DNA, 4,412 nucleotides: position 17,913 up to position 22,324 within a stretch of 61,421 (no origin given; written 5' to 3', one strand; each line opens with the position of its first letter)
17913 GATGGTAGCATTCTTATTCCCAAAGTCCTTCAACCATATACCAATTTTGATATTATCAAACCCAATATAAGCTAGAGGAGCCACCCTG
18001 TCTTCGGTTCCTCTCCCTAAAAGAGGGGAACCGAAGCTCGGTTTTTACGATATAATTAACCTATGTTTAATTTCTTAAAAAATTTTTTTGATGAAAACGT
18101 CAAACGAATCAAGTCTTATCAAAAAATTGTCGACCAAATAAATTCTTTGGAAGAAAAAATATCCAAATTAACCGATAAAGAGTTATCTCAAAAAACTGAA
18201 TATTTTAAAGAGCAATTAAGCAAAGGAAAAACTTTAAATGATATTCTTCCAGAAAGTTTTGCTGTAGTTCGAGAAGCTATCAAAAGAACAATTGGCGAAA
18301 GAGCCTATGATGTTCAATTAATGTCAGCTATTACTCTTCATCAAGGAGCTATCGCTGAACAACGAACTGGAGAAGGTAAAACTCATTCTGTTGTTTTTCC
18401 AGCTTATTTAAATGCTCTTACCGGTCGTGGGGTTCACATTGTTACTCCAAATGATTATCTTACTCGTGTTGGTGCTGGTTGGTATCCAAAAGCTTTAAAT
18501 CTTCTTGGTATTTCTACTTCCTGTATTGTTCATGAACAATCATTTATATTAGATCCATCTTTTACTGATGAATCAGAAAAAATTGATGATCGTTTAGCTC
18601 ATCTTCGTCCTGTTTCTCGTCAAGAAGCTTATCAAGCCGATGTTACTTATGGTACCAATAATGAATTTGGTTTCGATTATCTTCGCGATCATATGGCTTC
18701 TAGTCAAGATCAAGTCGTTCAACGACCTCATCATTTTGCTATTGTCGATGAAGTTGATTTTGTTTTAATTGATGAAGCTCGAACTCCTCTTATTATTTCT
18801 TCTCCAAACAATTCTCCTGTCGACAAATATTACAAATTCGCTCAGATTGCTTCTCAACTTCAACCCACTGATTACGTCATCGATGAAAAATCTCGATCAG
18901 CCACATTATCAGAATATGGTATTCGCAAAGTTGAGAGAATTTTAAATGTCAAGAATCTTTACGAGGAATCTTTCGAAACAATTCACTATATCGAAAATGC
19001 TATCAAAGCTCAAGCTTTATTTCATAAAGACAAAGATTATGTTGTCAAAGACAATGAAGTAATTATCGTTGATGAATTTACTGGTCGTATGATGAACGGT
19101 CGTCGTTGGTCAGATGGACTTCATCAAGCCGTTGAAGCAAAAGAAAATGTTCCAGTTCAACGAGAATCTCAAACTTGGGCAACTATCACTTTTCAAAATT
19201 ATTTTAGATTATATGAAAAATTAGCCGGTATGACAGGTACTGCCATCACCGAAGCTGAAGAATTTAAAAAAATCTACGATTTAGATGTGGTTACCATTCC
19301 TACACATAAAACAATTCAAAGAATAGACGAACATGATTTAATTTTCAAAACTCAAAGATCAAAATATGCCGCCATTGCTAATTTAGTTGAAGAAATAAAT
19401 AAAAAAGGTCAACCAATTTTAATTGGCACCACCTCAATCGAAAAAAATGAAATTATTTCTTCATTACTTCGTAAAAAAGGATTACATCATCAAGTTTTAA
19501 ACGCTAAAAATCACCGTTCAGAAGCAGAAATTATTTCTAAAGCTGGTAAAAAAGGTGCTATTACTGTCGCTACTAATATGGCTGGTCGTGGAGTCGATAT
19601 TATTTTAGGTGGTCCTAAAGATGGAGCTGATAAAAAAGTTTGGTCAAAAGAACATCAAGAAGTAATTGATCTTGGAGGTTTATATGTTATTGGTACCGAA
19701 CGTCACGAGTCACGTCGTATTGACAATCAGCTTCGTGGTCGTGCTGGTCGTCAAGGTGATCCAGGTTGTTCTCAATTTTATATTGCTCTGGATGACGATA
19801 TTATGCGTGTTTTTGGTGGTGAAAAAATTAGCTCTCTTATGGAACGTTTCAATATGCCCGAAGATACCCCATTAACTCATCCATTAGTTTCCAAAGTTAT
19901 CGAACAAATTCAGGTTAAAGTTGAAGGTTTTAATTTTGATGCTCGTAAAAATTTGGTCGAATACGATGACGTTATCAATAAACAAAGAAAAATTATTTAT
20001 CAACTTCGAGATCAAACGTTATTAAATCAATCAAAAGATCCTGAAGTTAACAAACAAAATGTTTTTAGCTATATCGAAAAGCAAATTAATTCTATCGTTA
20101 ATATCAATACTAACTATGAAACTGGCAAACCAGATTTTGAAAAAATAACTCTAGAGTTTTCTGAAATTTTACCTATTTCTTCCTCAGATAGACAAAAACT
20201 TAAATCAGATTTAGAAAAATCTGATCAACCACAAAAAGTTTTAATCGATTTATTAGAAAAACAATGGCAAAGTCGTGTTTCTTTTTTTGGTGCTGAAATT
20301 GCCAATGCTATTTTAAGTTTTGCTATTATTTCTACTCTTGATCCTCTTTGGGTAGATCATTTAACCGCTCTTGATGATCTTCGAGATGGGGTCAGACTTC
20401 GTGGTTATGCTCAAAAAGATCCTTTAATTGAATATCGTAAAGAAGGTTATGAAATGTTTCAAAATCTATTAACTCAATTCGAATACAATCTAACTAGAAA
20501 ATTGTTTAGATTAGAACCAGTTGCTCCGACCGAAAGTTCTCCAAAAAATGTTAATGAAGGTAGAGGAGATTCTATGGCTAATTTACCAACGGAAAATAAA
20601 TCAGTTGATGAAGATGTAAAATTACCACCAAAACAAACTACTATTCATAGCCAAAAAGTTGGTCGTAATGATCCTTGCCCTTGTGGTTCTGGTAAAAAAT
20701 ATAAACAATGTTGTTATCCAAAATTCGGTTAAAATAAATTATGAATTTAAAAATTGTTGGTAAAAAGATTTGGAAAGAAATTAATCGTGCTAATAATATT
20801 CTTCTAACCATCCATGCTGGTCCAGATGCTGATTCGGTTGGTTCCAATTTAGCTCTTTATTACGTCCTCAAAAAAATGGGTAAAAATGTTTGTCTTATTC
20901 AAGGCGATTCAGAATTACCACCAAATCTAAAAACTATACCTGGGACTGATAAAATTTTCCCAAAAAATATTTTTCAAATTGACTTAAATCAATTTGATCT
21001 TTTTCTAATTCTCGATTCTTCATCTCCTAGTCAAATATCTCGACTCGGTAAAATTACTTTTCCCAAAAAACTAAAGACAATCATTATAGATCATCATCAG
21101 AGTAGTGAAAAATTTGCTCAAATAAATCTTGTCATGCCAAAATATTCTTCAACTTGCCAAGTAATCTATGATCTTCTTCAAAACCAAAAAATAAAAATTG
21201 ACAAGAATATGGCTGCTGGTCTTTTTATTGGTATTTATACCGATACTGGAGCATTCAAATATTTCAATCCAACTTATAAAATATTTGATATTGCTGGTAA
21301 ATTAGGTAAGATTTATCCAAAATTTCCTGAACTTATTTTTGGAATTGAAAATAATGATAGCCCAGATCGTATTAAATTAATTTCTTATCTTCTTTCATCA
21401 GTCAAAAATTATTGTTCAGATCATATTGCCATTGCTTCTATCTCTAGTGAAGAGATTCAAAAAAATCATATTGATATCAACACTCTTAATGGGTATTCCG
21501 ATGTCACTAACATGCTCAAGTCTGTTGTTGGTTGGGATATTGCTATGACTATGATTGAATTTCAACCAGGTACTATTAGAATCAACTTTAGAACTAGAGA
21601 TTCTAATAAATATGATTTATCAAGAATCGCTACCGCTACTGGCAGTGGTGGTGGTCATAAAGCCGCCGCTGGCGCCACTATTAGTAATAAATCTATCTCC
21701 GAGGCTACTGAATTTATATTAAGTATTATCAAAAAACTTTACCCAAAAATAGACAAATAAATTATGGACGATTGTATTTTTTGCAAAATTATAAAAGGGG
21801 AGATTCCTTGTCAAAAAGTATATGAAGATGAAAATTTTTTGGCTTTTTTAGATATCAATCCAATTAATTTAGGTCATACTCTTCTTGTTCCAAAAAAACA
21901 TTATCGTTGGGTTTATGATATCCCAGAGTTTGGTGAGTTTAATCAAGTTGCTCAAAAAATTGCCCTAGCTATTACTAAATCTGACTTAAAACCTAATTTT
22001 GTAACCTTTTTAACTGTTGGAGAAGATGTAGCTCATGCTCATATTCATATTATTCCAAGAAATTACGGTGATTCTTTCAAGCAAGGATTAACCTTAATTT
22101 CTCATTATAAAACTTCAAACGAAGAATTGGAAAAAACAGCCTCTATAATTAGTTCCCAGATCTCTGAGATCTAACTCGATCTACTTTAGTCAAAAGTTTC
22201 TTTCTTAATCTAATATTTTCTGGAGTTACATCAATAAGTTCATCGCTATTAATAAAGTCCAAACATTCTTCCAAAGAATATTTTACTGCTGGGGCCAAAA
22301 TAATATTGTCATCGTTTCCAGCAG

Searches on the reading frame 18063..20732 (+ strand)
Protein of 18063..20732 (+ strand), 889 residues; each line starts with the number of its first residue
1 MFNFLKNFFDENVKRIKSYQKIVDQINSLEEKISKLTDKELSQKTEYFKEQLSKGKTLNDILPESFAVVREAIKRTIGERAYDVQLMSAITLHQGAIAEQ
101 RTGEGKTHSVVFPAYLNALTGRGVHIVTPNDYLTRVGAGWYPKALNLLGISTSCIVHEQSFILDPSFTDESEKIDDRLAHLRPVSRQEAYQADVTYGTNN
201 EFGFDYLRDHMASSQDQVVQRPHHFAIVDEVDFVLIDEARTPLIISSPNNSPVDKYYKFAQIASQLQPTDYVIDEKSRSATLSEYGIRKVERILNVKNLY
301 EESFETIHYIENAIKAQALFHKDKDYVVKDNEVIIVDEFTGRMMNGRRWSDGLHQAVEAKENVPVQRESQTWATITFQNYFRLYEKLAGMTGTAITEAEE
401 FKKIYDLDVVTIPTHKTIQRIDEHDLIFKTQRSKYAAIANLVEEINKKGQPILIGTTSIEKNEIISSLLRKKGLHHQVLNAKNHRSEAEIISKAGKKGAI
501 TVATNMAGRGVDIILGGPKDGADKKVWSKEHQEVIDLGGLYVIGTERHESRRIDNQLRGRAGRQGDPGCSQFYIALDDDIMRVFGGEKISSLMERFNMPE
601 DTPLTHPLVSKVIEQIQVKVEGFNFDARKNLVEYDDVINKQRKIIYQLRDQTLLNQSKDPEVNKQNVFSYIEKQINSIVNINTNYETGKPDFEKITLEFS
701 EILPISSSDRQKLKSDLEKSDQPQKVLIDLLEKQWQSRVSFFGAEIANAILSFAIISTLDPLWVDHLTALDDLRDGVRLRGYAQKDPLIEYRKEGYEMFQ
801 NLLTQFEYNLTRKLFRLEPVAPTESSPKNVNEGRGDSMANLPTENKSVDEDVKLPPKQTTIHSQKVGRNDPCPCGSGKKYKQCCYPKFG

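Call 34: search_protein_families(library=pfam, proteins=[window:18063-20732:+], max_evalue=0.0001)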
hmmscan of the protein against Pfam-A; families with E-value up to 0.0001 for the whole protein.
window:18063-20732:+ (889 aa): 5 families
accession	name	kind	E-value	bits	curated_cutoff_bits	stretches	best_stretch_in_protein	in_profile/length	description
PF07517.20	SecA_DEAD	-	1.6e-112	375.9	24.6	1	6-402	2-290/290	SecA DEAD-like domain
PF21090.3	P-loop_SecA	-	4.1e-80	268.7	27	1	418-601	2-205/205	SecA P-loop domain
PF07516.18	SecA_SW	-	1.5e-50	172.5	26.7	1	603-817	1-199/200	SecA Wing and Scaffold domain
PF01043.26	SecA_PP_bind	-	4.9e-41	140.2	23.5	1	254-358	4-110/110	SecA preprotein cross-linking domain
PF02810.21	SEC-C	-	6.7e-10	39.1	20.4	1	868-886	1-19/19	SEC-C motif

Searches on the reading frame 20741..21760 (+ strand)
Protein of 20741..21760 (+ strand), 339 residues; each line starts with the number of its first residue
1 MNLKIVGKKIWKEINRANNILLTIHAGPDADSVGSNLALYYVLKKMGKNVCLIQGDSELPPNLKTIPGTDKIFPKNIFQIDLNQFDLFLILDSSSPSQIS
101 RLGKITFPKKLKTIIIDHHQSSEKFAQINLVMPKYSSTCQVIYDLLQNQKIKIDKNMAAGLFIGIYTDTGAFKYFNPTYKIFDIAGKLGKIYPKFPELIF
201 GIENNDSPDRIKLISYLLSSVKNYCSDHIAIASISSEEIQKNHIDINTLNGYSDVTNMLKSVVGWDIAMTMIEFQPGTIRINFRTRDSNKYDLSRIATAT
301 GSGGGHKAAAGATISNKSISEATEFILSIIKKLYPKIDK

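Call 35: search_protein_families(library=pfam, proteins=[window:20741-21760:+], max_evalue=0.0001)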
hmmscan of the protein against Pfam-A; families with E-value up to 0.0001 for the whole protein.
window:20741-21760:+ (339 aa): 2 families
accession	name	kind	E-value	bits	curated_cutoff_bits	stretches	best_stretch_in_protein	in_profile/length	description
PF01368.27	DHH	-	3.1e-20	73.1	28.1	1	19-165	1-125/125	DHH family, N-terminal domain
PF02272.25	DHHA1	-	8e-09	36.3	25.9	1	255-331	21-101/102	DHHA1 domain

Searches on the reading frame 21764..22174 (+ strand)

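Call 35: search_protein_families(library=pfam, proteins=[window:21764-22174:+], max_evalue=0.0001)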
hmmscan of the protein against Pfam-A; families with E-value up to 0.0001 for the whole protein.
window:21764-22174:+ (136 aa): 2 families
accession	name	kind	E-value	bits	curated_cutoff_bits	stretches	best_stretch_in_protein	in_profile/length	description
PF01230.28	HIT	-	7.9e-19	68.6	21.5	1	11-100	1-96/98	HIT domain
PF11969.13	DcpS_C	-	6.7e-14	52.8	24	1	4-101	2-104/114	Scavenger mRNA decapping enzyme C-term binding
